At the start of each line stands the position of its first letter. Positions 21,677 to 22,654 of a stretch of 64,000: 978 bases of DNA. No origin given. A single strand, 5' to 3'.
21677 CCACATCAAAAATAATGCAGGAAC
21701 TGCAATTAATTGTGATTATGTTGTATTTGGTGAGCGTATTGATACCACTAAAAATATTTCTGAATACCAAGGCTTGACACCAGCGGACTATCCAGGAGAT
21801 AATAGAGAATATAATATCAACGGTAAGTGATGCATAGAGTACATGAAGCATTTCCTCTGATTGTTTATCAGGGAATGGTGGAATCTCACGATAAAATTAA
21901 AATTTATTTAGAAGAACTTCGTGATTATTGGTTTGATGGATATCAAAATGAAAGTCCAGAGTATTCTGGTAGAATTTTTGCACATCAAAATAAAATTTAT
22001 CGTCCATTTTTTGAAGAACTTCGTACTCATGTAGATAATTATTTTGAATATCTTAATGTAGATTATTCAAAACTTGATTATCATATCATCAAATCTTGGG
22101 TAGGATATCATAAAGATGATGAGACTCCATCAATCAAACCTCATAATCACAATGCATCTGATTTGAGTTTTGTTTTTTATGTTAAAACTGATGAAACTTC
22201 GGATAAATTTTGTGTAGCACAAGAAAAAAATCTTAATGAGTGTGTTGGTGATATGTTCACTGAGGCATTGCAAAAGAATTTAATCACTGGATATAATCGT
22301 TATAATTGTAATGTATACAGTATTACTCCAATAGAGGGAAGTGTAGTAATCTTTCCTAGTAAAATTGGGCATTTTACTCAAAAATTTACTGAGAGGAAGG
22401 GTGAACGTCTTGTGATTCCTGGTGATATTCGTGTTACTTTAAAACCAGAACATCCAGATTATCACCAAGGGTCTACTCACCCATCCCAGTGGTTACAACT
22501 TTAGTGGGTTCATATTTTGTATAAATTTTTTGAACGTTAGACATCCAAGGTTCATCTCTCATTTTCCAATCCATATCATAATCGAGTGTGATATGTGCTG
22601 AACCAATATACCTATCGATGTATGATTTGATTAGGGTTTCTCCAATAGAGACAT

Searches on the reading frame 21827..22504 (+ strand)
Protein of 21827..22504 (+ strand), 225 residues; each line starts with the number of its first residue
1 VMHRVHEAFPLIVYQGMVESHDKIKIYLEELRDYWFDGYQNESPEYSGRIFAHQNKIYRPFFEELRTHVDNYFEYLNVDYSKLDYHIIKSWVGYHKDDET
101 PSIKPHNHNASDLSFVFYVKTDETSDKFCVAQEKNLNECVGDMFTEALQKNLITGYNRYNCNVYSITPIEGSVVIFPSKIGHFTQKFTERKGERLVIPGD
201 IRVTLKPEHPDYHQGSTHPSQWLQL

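Call 61: search_protein_families(library=pfam, proteins=[window:21827-22504:+], max_evalue=0.01)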
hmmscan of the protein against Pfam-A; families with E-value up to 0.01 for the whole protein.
window:21827-22504:+ (225 aa): 2 families
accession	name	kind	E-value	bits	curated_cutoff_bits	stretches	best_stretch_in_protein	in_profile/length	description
PF13759.12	2OG-FeII_Oxy_5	-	1.6e-10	41.7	27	1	99-197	9-98/101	Putative 2OG-Fe(II) oxygenase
PF13640.12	2OG-FeII_Oxy_3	-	0.0067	17.8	27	0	94-197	14-93/98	2OG-Fe(II) oxygenase superfamily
